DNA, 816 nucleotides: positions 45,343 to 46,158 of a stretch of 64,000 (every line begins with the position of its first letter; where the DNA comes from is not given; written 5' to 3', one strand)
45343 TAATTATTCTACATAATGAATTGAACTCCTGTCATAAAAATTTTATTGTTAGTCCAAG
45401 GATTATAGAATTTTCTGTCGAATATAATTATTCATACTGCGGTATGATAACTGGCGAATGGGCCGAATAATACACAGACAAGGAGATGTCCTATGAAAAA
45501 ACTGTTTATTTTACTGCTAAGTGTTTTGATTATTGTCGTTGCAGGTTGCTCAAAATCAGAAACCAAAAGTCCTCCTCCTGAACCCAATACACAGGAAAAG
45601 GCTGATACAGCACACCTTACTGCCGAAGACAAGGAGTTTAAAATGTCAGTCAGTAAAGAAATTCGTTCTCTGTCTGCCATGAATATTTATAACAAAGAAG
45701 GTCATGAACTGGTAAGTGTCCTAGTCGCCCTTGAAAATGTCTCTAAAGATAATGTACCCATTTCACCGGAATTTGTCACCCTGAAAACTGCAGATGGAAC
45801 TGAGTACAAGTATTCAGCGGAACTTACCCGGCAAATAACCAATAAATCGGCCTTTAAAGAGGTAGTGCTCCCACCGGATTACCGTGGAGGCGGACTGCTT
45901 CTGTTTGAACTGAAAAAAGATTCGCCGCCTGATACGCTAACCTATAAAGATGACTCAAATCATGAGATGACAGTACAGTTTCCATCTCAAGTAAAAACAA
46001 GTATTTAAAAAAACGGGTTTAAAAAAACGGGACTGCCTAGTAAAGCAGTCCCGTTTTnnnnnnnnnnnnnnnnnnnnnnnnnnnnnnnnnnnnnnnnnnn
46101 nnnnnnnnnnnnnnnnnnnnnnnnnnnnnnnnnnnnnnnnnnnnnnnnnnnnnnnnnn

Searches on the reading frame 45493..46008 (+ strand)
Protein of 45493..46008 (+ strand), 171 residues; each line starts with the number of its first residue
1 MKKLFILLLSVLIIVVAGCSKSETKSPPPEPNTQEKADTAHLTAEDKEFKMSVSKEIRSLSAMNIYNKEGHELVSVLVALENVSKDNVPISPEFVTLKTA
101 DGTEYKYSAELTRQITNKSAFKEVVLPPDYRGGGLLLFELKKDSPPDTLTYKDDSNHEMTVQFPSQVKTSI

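Call 3: search_protein_families(library=pfam, proteins=[window:45493-46008:+], max_evalue=0.01)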
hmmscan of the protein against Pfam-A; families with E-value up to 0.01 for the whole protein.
window:45493-46008:+ (171 aa): 1 family
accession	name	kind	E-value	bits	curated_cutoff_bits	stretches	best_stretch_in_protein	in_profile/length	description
PF11611.13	DUF4352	-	2.6e-08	34.6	25.9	1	43-154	6-115/122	Domain of unknown function (DUF4352)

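Call 4: search_protein_families(library=ncbifam, proteins=[window:45493-46008:+], max_evalue=0.01)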
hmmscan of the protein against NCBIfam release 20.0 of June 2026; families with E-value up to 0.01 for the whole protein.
window:45493-46008:+ (171 aa): 6 families
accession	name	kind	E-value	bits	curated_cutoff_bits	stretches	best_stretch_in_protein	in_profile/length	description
NF052634.1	Riean_0653_fam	subfamily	0.0011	19.9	57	1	1-106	1-102/176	Riean_0653 family protein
NF041428.1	TrsH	subfamily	0.0011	19.1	150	1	1-39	1-38/149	TrsH/TraH family protein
NF041193.1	lipo_SP0191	subfamily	0.0018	18.3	75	1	1-57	1-56/190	SP0191 family lipoprotein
TIGR01195.1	oadG_fam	subfamily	0.0038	17.7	36.05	1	6-47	19-64/84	sodium pump decarboxylases, gamma subunit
NF058647.1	lipo_LytA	equivalog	0.0065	16.7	110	0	1-45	1-44/107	acidic lipoprotein LytA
TIGR02830.1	spore_III_AG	equivalog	0.0093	15.4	147.7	0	4-126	7-127/186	stage III sporulation protein AG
